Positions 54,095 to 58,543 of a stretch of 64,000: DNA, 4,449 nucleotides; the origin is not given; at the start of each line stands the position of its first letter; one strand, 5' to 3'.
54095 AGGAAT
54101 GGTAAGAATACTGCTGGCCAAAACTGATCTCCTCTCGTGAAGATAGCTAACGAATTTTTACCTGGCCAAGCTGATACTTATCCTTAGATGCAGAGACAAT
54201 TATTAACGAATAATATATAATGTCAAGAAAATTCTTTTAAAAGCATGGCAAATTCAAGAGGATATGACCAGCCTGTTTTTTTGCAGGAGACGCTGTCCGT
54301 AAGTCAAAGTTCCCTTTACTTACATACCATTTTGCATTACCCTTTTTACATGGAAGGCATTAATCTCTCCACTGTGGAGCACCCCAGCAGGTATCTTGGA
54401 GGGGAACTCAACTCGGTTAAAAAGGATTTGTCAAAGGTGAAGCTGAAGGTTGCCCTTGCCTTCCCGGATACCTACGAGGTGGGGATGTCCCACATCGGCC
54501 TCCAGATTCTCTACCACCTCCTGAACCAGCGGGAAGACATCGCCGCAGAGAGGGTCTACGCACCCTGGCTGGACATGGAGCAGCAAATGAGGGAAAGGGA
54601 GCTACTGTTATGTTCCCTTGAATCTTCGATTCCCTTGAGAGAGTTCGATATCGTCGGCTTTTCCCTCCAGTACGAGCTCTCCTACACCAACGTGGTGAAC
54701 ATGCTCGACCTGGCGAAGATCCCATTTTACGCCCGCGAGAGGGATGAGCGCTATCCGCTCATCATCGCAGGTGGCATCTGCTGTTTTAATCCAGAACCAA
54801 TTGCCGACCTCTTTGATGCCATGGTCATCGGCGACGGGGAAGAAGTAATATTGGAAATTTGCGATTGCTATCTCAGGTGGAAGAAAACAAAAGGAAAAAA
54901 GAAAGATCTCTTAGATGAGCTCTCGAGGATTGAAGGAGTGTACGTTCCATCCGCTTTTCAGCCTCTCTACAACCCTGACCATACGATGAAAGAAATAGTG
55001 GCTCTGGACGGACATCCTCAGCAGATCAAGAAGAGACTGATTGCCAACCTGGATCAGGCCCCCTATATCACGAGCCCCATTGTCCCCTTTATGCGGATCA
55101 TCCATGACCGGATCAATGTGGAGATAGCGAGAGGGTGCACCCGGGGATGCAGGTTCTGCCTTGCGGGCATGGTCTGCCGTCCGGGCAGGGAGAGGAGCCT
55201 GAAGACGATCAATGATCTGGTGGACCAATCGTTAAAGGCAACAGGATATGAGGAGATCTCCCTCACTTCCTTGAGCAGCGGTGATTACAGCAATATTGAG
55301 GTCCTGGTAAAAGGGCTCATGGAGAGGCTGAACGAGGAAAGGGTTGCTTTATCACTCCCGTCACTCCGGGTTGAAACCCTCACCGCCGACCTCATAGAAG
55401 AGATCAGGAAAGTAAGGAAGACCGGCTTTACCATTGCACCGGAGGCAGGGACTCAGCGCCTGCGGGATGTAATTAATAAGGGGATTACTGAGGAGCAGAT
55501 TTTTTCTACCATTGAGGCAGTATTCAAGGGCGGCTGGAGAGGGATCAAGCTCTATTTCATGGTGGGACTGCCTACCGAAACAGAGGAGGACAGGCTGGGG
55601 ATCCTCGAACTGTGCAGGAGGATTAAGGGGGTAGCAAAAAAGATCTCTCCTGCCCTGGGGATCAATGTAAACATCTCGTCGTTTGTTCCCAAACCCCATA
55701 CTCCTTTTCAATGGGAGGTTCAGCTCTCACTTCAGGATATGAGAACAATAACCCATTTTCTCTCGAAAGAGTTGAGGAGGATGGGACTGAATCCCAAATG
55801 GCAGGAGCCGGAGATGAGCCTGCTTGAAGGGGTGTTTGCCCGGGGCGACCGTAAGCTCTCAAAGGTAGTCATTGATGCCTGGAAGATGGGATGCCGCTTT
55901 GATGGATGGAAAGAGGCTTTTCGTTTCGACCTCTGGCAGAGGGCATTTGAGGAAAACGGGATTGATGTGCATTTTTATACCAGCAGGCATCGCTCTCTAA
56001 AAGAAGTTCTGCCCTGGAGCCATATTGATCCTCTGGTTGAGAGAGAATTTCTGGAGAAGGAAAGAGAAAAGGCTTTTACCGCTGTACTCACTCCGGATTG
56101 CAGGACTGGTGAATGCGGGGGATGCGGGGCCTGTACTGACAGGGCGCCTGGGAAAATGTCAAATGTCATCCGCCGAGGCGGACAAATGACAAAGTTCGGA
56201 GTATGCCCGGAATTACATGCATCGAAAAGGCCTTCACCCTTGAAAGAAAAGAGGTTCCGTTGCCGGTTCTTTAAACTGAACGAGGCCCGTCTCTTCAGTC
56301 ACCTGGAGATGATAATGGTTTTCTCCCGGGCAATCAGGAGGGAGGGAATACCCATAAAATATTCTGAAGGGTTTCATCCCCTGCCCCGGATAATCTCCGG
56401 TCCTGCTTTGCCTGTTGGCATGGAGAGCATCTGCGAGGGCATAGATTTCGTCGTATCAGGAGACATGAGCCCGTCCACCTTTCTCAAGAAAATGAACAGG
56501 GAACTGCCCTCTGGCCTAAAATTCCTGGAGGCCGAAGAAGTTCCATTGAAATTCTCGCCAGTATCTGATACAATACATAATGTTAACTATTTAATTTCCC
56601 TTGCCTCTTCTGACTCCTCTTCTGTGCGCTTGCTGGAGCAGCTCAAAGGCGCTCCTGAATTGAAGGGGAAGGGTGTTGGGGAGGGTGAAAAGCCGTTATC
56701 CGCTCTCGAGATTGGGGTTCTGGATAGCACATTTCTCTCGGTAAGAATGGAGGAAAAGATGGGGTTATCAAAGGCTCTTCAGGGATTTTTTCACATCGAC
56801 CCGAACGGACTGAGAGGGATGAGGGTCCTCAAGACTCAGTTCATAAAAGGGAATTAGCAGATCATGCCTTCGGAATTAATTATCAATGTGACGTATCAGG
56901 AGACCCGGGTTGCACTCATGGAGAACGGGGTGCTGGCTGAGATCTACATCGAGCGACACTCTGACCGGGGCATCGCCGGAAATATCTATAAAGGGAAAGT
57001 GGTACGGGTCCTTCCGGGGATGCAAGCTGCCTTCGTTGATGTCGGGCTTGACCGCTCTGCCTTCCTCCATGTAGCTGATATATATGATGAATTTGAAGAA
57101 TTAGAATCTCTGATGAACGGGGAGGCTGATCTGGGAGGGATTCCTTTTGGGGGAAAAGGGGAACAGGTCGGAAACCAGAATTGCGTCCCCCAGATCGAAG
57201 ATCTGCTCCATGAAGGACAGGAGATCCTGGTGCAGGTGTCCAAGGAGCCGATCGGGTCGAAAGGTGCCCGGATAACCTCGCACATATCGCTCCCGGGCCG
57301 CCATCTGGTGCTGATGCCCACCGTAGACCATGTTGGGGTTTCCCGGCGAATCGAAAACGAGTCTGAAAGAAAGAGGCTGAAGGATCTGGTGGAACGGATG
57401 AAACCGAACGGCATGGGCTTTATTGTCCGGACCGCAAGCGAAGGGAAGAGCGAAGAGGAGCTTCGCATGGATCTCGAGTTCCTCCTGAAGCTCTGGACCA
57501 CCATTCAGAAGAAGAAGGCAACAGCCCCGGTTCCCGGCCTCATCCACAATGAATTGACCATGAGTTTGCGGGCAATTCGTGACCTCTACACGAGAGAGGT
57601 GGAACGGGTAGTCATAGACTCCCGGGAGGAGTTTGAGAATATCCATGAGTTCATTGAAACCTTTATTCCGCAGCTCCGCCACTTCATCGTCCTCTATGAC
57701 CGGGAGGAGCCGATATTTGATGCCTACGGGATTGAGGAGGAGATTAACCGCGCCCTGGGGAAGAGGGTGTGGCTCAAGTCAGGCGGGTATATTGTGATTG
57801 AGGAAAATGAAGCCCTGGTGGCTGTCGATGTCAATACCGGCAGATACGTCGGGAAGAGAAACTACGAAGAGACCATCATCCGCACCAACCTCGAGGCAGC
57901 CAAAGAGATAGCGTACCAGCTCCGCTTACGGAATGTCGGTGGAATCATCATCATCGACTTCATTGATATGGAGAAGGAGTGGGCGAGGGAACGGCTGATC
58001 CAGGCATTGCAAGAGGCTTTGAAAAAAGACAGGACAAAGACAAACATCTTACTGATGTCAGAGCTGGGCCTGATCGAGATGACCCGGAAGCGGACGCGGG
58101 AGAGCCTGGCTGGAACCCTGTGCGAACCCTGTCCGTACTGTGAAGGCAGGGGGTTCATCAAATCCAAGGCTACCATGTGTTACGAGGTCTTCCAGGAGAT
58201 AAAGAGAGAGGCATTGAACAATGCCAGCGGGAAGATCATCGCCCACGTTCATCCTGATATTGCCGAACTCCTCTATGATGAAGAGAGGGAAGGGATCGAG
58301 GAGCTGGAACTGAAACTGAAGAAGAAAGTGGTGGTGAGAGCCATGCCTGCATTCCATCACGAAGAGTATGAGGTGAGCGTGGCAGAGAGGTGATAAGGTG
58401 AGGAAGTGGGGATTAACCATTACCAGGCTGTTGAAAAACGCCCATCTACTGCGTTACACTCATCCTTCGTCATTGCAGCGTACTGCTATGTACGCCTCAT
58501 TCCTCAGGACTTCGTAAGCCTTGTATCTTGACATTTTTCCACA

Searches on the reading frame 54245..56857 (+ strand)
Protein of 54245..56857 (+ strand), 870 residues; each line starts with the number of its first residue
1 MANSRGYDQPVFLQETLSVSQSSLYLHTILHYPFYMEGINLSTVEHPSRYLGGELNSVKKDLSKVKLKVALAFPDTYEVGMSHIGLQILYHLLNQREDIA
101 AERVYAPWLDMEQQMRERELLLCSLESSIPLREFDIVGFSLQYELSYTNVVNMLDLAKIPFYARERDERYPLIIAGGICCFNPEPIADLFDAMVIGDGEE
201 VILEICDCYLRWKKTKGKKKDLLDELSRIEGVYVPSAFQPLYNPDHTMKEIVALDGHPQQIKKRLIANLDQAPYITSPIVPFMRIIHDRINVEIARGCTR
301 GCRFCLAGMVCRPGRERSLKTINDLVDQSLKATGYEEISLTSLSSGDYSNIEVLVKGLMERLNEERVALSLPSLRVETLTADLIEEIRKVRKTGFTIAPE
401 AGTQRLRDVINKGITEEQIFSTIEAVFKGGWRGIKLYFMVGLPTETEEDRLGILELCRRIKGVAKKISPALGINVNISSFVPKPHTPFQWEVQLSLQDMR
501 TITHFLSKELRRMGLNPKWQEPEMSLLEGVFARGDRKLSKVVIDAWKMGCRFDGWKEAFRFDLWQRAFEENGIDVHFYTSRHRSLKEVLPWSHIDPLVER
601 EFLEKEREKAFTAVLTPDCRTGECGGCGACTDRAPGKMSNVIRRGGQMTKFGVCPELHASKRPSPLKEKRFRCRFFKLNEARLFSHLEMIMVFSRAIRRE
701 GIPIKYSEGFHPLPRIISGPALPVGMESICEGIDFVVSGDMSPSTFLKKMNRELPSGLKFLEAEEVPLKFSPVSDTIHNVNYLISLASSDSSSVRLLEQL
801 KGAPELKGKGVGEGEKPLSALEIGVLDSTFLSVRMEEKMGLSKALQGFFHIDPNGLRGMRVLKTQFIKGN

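Call 55: search_protein_families(library=pfam, proteins=[window:54245-56857:+], max_evalue=0.00001)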
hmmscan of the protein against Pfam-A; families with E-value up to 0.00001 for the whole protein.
window:54245-56857:+ (870 aa): 3 families
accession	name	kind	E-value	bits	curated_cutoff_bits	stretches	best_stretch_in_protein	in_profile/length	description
PF19864.5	Radical_SAM_N2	-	9e-68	226.9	29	1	85-235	1-151/151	Radical SAM proteins, N-terminal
PF10105.14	DUF2344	-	3.1e-33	115.6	23.8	1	670-792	1-117/176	Uncharacterized protein conserved in bacteria (DUF2344)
PF04055.27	Radical_SAM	-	6.5e-23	82.2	29.5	1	292-457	1-166/166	Radical SAM superfamily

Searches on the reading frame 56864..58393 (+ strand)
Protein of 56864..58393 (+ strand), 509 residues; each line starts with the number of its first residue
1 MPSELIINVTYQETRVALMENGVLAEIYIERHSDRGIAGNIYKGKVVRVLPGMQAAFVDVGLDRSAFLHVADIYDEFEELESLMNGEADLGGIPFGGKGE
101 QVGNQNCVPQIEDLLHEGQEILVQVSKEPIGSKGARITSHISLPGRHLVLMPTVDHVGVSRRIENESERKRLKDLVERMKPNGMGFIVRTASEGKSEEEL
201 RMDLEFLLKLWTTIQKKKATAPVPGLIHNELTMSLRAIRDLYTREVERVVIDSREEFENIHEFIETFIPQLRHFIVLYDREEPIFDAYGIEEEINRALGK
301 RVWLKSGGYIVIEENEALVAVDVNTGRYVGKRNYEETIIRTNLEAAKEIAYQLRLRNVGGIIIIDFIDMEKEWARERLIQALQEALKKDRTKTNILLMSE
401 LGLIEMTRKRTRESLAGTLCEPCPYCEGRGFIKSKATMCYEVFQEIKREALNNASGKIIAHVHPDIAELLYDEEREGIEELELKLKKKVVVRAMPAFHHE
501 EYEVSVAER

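Call 55: search_protein_families(library=pfam, proteins=[window:56864-58393:+], max_evalue=0.00001)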
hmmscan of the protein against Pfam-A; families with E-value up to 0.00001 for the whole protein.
window:56864-58393:+ (509 aa): 2 families
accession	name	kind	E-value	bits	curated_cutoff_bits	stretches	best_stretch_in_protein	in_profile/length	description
PF10150.14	RNase_E_G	-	2.6e-109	365.2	25.5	1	142-411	1-270/270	Ribonuclease E/G family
PF20833.2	RNase_E_G_Thio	-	6.4e-15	55.5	26.8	1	422-505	1-84/86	RNase E/G, Thioredoxin-like domain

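Call 59: find_homologous_proteins(query=window:56864-58393:+, max_evalue=1e-50)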
Query window:56864-58393:+ (509 aa): 8000 proteins with E <= 1e-50 among 8000 candidates; the best 120 are listed.
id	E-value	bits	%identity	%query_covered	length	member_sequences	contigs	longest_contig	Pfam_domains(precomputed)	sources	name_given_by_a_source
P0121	0.0e+0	1095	97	100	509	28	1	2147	PF10150.15,PF00575.30,PF20833.3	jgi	jgi:ribonuclease G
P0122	0.0e+0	1022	89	100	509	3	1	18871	PF10150.15,PF20833.3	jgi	jgi:ribonuclease G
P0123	3.7e-287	971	85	100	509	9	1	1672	PF10150.15,PF20833.3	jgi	jgi:ribonuclease G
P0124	9.6e-274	927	80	100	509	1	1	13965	PF10150.15,PF20833.3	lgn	-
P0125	5.8e-226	769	68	99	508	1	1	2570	PF10150.15,PF20833.3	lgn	-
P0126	6.1e-226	769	68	99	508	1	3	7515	PF10150.15,PF20833.3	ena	-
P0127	6.1e-226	769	68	99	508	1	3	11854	PF10150.15,PF20833.3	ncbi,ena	-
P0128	6.2e-226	769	68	99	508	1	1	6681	PF10150.15,PF20833.3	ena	-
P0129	1.5e-225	768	67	99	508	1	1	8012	PF10150.15,PF20833.3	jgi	-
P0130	1.5e-225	768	68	99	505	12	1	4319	PF10150.15,PF20833.3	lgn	-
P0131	2.1e-225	767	68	99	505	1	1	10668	PF10150.15,PF20833.3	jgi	-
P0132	2.2e-225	767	68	99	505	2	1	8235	PF10150.15,PF20833.3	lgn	-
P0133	1.1e-224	765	68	99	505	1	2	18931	PF10150.15,PF20833.3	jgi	-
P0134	1.1e-224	765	67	99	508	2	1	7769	PF10150.15,PF20833.3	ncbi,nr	ncbi:MAG: Rne/Rng family ribonuclease [Deltaproteobacteria bacterium]|nr:Rne/Rng family ribonuclease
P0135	1.6e-224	764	67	99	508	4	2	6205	PF10150.15,PF20833.3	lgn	-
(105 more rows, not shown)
